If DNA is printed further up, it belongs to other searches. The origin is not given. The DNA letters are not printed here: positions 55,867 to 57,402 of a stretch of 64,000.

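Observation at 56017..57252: A cyclase homology domain is fused directly to the N-terminus of a NarL/LuxR response regulator (CYC-REC-HTH)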

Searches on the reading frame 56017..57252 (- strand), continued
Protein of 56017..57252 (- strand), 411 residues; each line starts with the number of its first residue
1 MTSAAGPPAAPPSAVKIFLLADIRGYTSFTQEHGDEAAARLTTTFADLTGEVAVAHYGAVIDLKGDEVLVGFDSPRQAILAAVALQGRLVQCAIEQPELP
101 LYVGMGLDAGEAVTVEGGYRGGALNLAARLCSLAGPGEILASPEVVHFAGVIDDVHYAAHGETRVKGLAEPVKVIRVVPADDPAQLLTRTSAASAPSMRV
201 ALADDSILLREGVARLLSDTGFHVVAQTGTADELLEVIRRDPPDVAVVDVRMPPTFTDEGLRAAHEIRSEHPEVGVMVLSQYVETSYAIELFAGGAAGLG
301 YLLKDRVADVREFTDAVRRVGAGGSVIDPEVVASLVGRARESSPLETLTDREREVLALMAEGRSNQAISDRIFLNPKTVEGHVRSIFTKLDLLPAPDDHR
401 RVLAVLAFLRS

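Call 29: predict_structure(alignment_id=A1)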
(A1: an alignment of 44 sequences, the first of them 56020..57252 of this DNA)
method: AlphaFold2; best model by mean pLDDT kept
length: 411 residues; sequences in the alignment: 44
mean_pLDDT: 82.8   pTM: 0.47
mean pLDDT of the five models: 82.8, 78.2, 78.2, 77.6, 76.0
residues with pLDDT >= 90: 144; 70-90: 221; 50-70: 24; < 50: 22
segments of 3 or more residues with pLDDT < 50: 1-9, 188-195, 337-341
pLDDT, mean of each block of 10 residues (from residue 1): 44 81 81 87 94 96 91 95 94 82 91 80 87 85 91 89 78 89 61 58 85 81 87 91 91 68 91 91 79 77 82 84 80 58 76 92 88 90 91 80 79 61
secondary structure, 60 per line:
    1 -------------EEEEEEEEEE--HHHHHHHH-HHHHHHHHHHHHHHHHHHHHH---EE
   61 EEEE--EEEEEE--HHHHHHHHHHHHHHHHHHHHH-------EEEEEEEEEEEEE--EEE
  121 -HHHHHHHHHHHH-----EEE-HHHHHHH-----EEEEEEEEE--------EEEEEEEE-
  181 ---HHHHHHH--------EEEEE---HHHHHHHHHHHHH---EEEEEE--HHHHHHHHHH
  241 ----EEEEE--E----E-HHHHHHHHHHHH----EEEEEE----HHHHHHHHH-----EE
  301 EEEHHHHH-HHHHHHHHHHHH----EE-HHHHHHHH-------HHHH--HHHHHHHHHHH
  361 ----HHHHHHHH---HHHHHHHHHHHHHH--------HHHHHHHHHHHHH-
elements in order: E14-23 H26-33 H35-55 E59-64 E67-72 H75-95 E103-115 E118-120 H122-133 E139-141 H143-149 E155-163 E172-179 H184-190 E199-203 H207-219 E223-228 H231-240 E245-249 H259-270 E275-280 H285-293 E299-303 H304-308 H310-321 H329-336 H344-347 H350-360 H365-372 H376-389 H398-410
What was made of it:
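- On Class III nucleotidyl cyclase (CHD): The AlphaFold2 model has pLDDT 81-96 over most of the CHD (call 29). Only a monomer model could be made (call 29).
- Checked: The AlphaFold2 model has mean pLDDT 82.8, with 81-96 across most of the CHD (call 29).
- The monomer model gives no confident inter-domain geometry (pTM 0.47, call 29).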

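Call 33: fold_search(model_id=the predicted structure, library=pdb)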
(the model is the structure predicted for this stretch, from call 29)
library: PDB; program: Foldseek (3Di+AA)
matches with E <= 10: 1748; with E <= 0.001: 479
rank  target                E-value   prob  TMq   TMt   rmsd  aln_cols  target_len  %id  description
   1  5hev_B                2.2e-14  1.00  0.30  0.56  12.4       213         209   29  Crystal Structure of the beryllofluoride-activated LiaR from Enterococcus faecium (released 2016-11-16)
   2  5hev_A                3.6e-14  1.00  0.30  0.57  12.4       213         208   29  Crystal Structure of the beryllofluoride-activated LiaR from Enterococcus faecium (released 2016-11-16)
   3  4wp8_B                4.3e-14  1.00  0.39  0.93   1.8       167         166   24  Crystal structure of Adenylyl cyclase Ma1120 from Mycobacterium Avium in complex with 2'5'-DD-3'-ATP and Manganese ion (released 2015-09-02)
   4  5hev_C                4.5e-14  1.00  0.30  0.56  12.2       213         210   30  Crystal Structure of the beryllofluoride-activated LiaR from Enterococcus faecium (released 2016-11-16)
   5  4gvp_A                1.1e-13  1.00  0.30  0.57   9.6       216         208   27  Crystal Structure of the Response Regulator Protein VraR from Staphylococcus aureus (released 2013-05-08)
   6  4wpa_B                3.5e-13  1.00  0.36  0.90   2.4       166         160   24  Crystal structure of Adenylyl cyclase Ma1120 from Mycobacterium Avium bound to Pyrophosphate and Calcium (released 2015-09-02)
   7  2w01_D                4.1e-13  1.00  0.38  0.75   2.6       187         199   24  Crystal structure of the guanylyl cyclase Cya2 (released 2008-09-30)
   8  5d0h_A                5.5e-13  1.00  0.38  0.93   1.5       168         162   25  Crystal Structure of triple mutant (KDA to EGY) of an adenylyl cyclase Ma1120 from Mycobacterium avium in complex with (released 2016-08-10)
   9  4wpa_A                5.8e-13  1.00  0.36  0.91   2.5       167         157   23  Crystal structure of Adenylyl cyclase Ma1120 from Mycobacterium Avium bound to Pyrophosphate and Calcium (released 2015-09-02)
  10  5d0e_A                6.5e-13  1.00  0.37  0.90   1.8       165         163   25  Crystal Structure of an adenylyl cyclase Ma1120-Cat in complex with GTP and calcium from Mycobacterium avium (released 2016-08-10)
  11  5d0e_B                7.2e-13  1.00  0.38  0.93   1.6       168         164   25  Crystal Structure of an adenylyl cyclase Ma1120-Cat in complex with GTP and calcium from Mycobacterium avium (released 2016-08-10)
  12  4wp9_B                7.2e-13  1.00  0.37  0.91   2.0       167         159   24  Crystal structure of Adenylyl cyclase MA1120 from Mycobacterium Avium bound to 2'5'-DD-3'-ATP, Calcium and Magnesium i (released 2015-09-02)
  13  4wp9_A                7.7e-13  1.00  0.38  0.92   1.4       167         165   25  Crystal structure of Adenylyl cyclase MA1120 from Mycobacterium Avium bound to 2'5'-DD-3'-ATP, Calcium and Magnesium i (released 2015-09-02)
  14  5d0g_A                1.0e-12  1.00  0.38  0.93   1.5       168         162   25  Crystal structure of triple mutant (KDA to EGY) of adenylyl cyclase Ma1120 from Mycobacterium avium in complex with GT (released 2016-08-10)
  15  4wp8_A                1.3e-12  1.00  0.37  0.91   1.6       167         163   25  Crystal structure of Adenylyl cyclase Ma1120 from Mycobacterium Avium in complex with 2'5'-DD-3'-ATP and Manganese ion (released 2015-09-02)
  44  3mr7_A                1.3e-10  1.00  0.37  0.84   2.7       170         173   24  Crystal Structure of Adenylate/Guanylate Cyclase/Hydrolase from Silicibacter pomeroyi (released 2010-06-23)
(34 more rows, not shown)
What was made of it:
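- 56713..57213 (-): Class III cyclase homology domain, residues ~14-180. Key residues: D22, D66, D62 (Glu in most relatives), G118, N125, R129, K166. Foldseek TM 0.93 (call 33).
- On Class III nucleotidyl cyclase (CHD): Foldseek gives TM 0.89-0.94 and rmsd 1.4-2.5 A to Ma1120 chains, and also matches Cya2, Rv1264, Rv1900c, CyaC and CyaB (call 33).
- Closest known: Cya2 guanylate cyclase of Synechocystis. Same: Foldseek match at E 4e-13 (call 33).
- Checked: Foldseek superposes residues ~14-180 on Ma1120 with target-normalised TM 0.93 and rmsd 1.4-1.8 A over ~167 columns (call 33).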

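Call 39: search_protein_families(library=pfam, proteins=[P0142, P0154, P0172, P0198, P0201, P0125, P0135, P0159, P0262, P0121], max_evalue=0.01)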
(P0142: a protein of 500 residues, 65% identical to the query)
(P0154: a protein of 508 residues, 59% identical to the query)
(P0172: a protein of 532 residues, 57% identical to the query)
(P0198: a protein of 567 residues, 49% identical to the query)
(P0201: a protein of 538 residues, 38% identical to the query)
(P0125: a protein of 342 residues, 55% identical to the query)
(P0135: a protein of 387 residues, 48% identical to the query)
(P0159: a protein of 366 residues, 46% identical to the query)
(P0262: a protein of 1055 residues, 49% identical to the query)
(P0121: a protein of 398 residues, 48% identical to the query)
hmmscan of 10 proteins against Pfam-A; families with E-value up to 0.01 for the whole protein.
P0142 (500 aa): 4 families
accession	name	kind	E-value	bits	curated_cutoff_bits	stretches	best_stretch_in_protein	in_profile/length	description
PF00196.25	GerE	-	7.3e-14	51.6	23.5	1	436-481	2-47/57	Bacterial regulatory proteins, luxR family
PF00072.30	Response_reg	-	1.8e-13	51.1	30.2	1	299-394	11-100/111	Response regulator receiver domain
PF08281.18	Sigma70_r4_2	-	2.6e-06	27.4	25.7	1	434-472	8-47/54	Sigma-70, region 4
PF04545.22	Sigma70_r4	-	0.0029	17.5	24.1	0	434-479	2-48/50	Sigma-70, region 4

P0154 (508 aa): 11 families
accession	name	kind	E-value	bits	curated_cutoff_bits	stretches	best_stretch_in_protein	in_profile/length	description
PF00069.31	Pkinase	-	1.7e-38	133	31.7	1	17-265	4-253/263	Protein kinase domain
PF07714.23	PK_Tyr_Ser-Thr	-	6.7e-25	88.3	23.1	1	21-265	8-250/258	Protein tyrosine and serine/threonine kinase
PF00072.30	Response_reg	-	2.5e-17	63.5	30.2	1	297-402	1-100/111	Response regulator receiver domain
PF00196.25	GerE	-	1.3e-11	44.3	23.5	1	444-489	2-47/57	Bacterial regulatory proteins, luxR family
PF08281.18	Sigma70_r4_2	-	2.1e-06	27.7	25.7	1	442-480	8-47/54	Sigma-70, region 4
PF08279.18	HTH_11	-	0.00046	20.4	25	1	449-483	2-39/55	HTH domain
PF07638.17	Sigma70_ECF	-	0.00051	20.4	21.1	1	442-487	133-179/185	ECF sigma factor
PF17667.7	Pkinase_fungal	-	0.00087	18.6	24.1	1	129-193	304-369/387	Fungal protein kinase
PF06293.20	Kdo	-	0.0014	18.6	21.3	1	97-160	103-167/207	Lipopolysaccharide kinase (Kdo/WaaP) family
PF03109.22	ABC1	-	0.0016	18.1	22.9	1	89-165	145-217/244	ABC1 atypical kinase-like domain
PF04545.22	Sigma70_r4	-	0.0044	16.9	24.1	0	442-478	2-39/50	Sigma-70, region 4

P0172 (532 aa): 5 families
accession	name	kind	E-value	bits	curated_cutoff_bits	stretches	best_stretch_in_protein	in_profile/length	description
PF00069.31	Pkinase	-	1.5e-40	139.7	31.7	1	15-227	1-204/263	Protein kinase domain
PF07714.23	PK_Tyr_Ser-Thr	-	1.2e-22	80.9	23.1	1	19-266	5-248/258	Protein tyrosine and serine/threonine kinase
PF00196.25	GerE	-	2.1e-15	56.5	23.5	1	465-511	2-48/57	Bacterial regulatory proteins, luxR family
PF00072.30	Response_reg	-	5.1e-14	52.8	30.2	1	317-421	1-99/111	Response regulator receiver domain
PF08281.18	Sigma70_r4_2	-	0.00081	19.4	25.7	1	463-502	8-48/54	Sigma-70, region 4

P0198 (567 aa): 12 families
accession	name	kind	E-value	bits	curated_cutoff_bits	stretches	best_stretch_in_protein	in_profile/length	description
PF00072.30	Response_reg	-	2.6e-15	57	30.2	1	355-471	1-109/111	Response regulator receiver domain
PF00196.25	GerE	-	7.6e-12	45.1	23.5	1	502-548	2-48/57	Bacterial regulatory proteins, luxR family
PF13426.13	PAS_9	-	1.6e-10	41.6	27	1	23-130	2-103/103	PAS domain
PF07730.19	HisKA_3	-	2e-10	41.5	24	1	152-218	2-68/68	Histidine kinase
PF08448.16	PAS_4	-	3.1e-09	37.5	23.1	1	20-132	3-109/110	PAS fold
PF00989.32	PAS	-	6.1e-08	33.1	22.6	1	16-127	5-112/113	PAS fold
PF02518.31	HATPase_c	-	1.3e-07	32.5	26.4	1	256-339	6-109/111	Histidine kinase-, DNA gyrase B-, and HSP90-like ATPase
PF08281.18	Sigma70_r4_2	-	4.8e-06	26.6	25.7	1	500-544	8-53/54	Sigma-70, region 4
PF13581.12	HATPase_c_2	-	9.7e-06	26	27.4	1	246-301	22-81/127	Histidine kinase-like ATPase domain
PF13188.13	PAS_8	-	2.5e-05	24.5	21.8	1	17-65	6-53/65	PAS domain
PF04545.22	Sigma70_r4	-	0.00031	20.6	24.1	1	500-546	2-49/50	Sigma-70, region 4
PF12860.13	PAS_7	-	0.00048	20.7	27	1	21-133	4-112/115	PAS fold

P0201 (538 aa): 5 families
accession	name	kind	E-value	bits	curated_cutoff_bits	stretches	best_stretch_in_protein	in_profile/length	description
PF00072.30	Response_reg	-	1.6e-25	89.8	30.2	1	187-295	1-107/111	Response regulator receiver domain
PF00196.25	GerE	-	2.1e-14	53.3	23.5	1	473-518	2-47/57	Bacterial regulatory proteins, luxR family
PF00211.25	Guanylate_cyc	-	2.6e-08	34.1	21.9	1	14-156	10-172/183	Adenylate and Guanylate cyclase catalytic domain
PF08281.18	Sigma70_r4_2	-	0.0015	18.6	25.7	1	472-510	9-48/54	Sigma-70, region 4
PF13384.12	HTH_23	-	0.0018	18.5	24.6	0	477-506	6-35/50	Homeodomain-like domain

P0125 (342 aa): 4 families
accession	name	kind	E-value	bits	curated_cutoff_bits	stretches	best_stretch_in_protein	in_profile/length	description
PF00072.30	Response_reg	-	1.7e-34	118.8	30.2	2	5-71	1-66/111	Response regulator receiver domain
PF00196.25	GerE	-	3.9e-13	49.3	23.5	1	277-323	2-48/57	Bacterial regulatory proteins, luxR family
PF08281.18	Sigma70_r4_2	-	4.1e-05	23.6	25.7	1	275-314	8-48/54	Sigma-70, region 4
PF02310.24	B12-binding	-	7.6e-05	23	32.1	0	143-207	20-85/121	B12 binding domain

P0135 (387 aa): 5 families
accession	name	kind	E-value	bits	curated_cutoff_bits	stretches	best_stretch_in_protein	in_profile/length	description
PF00072.30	Response_reg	-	1.2e-41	141.8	30.2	2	29-139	2-110/111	Response regulator receiver domain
PF00196.25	GerE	-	2.8e-16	59.3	23.5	1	322-367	2-47/57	Bacterial regulatory proteins, luxR family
PF08281.18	Sigma70_r4_2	-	2.7e-05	24.2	25.7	1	318-359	6-48/54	Sigma-70, region 4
PF02310.24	B12-binding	-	4.2e-05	23.8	32.1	0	34-94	13-75/121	B12 binding domain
PF18603.7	LAL_C2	-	0.0089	16.7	29.4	0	48-71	47-70/78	L-amino acid ligase C-terminal domain 2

P0159 (366 aa): 5 families
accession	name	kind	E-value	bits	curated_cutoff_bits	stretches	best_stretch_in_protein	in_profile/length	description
PF00072.30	Response_reg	-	2.2e-17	63.7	30.2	1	153-258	1-100/111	Response regulator receiver domain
PF00196.25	GerE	-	8.4e-17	61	23.5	1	300-347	2-49/57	Bacterial regulatory proteins, luxR family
PF08281.18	Sigma70_r4_2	-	2e-05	24.5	25.7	1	299-337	9-48/54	Sigma-70, region 4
PF13936.12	HTH_38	-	0.00082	19.5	27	1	300-337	4-42/44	Helix-turn-helix domain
PF13551.12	HTH_29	-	0.0017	18.8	28.1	0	307-336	3-33/64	Winged helix-turn helix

P0262 (1055 aa): 8 families
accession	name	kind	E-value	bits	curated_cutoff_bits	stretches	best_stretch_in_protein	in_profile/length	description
PF00496.27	SBP_bac_5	-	2.5e-50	172.1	32.4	1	577-964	1-364/368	Bacterial extracellular solute-binding proteins, family 5 Middle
PF24684.1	Vgb_lyase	-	1.1e-11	44.6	50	2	263-370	97-209/290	Virginiamycin B lyase family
PF21783.3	YNCE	-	1.9e-09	37.7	27.1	1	434-517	41-126/339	YNCE-like beta-propeller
PF16819.11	DUF5074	-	5.4e-08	32.7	27.2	1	259-343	140-225/353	Domain of unknown function (DUF5074)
PF21959.2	DUF6923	-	3.3e-06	27.5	27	0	247-322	113-187/234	Repeat of unknown function (DUF6923)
PF13360.13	PQQ_2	-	0.00079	19.6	27.6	0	364-507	4-151/233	Outer membrane protein assembly factor BamB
PF00211.25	Guanylate_cyc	-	0.0014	18.7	21.9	1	17-167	10-172/183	Adenylate and Guanylate cyclase catalytic domain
PF08450.18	SGL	-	0.0023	18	26.3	0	312-342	194-223/246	SMP-30/Gluconolactonase/LRE-like region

P0121 (398 aa): 5 families
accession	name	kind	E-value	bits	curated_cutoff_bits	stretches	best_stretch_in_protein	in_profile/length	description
PF00072.30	Response_reg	-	1.9e-16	60.6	30.2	1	187-292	1-100/111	Response regulator receiver domain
PF00196.25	GerE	-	3.4e-13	49.4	23.5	1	334-379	2-47/57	Bacterial regulatory proteins, luxR family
PF00211.25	Guanylate_cyc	-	1.8e-07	31.4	21.9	1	6-139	6-156/183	Adenylate and Guanylate cyclase catalytic domain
PF08281.18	Sigma70_r4_2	-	1.5e-06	28.2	25.7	1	332-370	8-47/54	Sigma-70, region 4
PF04545.22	Sigma70_r4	-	0.00048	20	24.1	1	332-378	2-49/50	Sigma-70, region 4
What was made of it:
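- The same regulator subfamily accepts many different N-terminal modules: Ser/Thr kinase, PAS-kinase, an extra receiver (call 39).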

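Call 41: search_protein_families(library=padloc, proteins=[window:56020-57252:-], max_evalue=0.01)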
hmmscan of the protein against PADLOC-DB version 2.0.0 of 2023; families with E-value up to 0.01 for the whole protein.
window:56020-57252:- (411 aa): 6 families
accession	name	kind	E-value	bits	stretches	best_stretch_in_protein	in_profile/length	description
PDLC02367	PycC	-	8.7e-10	36.4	1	17-145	45-188/226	-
PDLC01851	CARF3--CARF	-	7.2e-08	30.2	1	346-391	208-253/279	-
PDLC00763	PycC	-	4.5e-05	21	1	19-86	57-126/268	Pycsar cyclase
PDLC01855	CARF3--CARF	-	0.00011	20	1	341-389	211-259/288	-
PDLC00766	PycC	-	0.0005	17.6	1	17-135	45-181/232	Pycsar cyclase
PDLC02369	PycC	-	0.00054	17.6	1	19-148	50-190/248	-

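Call 47: list_cluster_members(proteins=[P0016, P0059, P0092, P0100, P0107, P0085])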
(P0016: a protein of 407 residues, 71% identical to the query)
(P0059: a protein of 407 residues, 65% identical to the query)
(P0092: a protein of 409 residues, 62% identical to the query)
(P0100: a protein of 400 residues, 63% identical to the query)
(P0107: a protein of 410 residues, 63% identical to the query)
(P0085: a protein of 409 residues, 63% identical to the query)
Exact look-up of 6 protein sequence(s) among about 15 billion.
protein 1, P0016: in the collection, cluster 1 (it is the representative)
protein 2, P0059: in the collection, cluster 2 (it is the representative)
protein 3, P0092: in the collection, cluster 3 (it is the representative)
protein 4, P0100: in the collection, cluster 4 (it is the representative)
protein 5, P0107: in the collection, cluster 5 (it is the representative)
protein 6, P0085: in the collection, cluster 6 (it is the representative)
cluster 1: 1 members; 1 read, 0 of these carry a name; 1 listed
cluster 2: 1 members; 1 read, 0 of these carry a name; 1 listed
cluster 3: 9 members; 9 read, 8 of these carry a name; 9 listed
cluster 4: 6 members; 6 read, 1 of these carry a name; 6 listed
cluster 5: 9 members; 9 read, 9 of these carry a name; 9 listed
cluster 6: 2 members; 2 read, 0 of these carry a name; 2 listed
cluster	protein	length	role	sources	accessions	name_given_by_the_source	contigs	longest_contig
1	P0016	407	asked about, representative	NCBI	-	-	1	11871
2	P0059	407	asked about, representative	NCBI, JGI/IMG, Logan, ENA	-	-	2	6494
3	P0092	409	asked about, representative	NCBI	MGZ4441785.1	MAG: response regulator [Nocardioidaceae bacterium]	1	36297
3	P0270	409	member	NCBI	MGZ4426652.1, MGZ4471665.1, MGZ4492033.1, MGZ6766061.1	MAG: response regulator [Nocardioidaceae bacterium]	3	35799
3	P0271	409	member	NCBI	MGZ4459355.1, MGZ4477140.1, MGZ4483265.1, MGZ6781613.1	MAG: response regulator [Nocardioidaceae bacterium]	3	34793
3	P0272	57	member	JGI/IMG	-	serine/threonine-protein kinase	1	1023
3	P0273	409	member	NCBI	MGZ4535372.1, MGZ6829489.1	MAG: response regulator [Nocardioidaceae bacterium]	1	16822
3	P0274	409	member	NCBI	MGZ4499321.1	MAG: response regulator [Nocardioidaceae bacterium]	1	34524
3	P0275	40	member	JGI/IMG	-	serine/threonine-protein kinase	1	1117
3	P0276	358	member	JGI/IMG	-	serine/threonine-protein kinase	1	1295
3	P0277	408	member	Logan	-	-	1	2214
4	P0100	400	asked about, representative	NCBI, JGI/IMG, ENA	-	-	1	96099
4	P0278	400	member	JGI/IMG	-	DNA-binding NarL/FixJ family response regulator/class 3 adenylate cyclase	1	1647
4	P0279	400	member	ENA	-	-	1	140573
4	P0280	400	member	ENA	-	-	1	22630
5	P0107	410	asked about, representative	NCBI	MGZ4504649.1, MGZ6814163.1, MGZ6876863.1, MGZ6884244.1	MAG: LuxR C-terminal-related transcriptional regulator [Nocardioidaceae bacterium]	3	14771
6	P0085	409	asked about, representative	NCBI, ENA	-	-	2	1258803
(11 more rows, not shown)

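Call 57: search_protein_families(library=pfam, proteins=[P0263, P0268, P0267, P0226, P0173], max_evalue=0.001)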
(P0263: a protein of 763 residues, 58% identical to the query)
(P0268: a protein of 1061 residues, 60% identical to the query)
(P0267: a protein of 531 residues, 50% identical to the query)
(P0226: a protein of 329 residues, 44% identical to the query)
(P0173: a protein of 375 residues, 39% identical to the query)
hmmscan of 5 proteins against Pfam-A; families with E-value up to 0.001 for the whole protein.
P0263 (763 aa): 4 families
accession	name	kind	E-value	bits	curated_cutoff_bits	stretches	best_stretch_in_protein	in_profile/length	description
PF00496.27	SBP_bac_5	-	8.7e-24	84.7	32.4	1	581-730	2-138/368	Bacterial extracellular solute-binding proteins, family 5 Middle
PF21959.2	DUF6923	-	9.5e-11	42.4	27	0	320-404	102-184/234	Repeat of unknown function (DUF6923)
PF08450.18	SGL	-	3.6e-09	37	26.3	0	434-478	192-235/246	SMP-30/Gluconolactonase/LRE-like region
PF21783.3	YNCE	-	3.7e-08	33.5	27.1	0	359-433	255-331/339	YNCE-like beta-propeller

P0268 (1061 aa): 4 families
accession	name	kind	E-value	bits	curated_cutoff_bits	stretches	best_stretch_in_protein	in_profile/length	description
PF00496.27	SBP_bac_5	-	1.1e-45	156.7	32.4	1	589-981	2-367/368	Bacterial extracellular solute-binding proteins, family 5 Middle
PF08450.18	SGL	-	4.2e-05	23.7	26.3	0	366-406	194-234/246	SMP-30/Gluconolactonase/LRE-like region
PF21959.2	DUF6923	-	5.4e-05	23.5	27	0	291-418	64-189/234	Repeat of unknown function (DUF6923)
PF21783.3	YNCE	-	7e-05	22.7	27.1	0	304-391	14-106/339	YNCE-like beta-propeller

P0267 (531 aa): 2 families
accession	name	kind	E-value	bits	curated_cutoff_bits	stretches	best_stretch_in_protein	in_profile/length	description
PF21959.2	DUF6923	-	6.7e-10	39.6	27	0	328-408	108-184/234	Repeat of unknown function (DUF6923)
PF16819.11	DUF5074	-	7.1e-07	29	27.2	0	444-511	153-224/353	Domain of unknown function (DUF5074)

P0226 (329 aa): 2 families
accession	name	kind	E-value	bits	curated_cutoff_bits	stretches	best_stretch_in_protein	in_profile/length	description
PF00072.30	Response_reg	-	1.3e-27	96.6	30.2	1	5-117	1-111/111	Response regulator receiver domain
PF00211.25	Guanylate_cyc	-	9.5e-06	25.8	21.9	1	156-313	10-178/183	Adenylate and Guanylate cyclase catalytic domain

P0173 (375 aa): 1 family
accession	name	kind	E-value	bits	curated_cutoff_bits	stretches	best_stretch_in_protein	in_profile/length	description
PF00211.25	Guanylate_cyc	-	2.9e-13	50.3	21.9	1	202-353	10-173/183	Adenylate and Guanylate cyclase catalytic domain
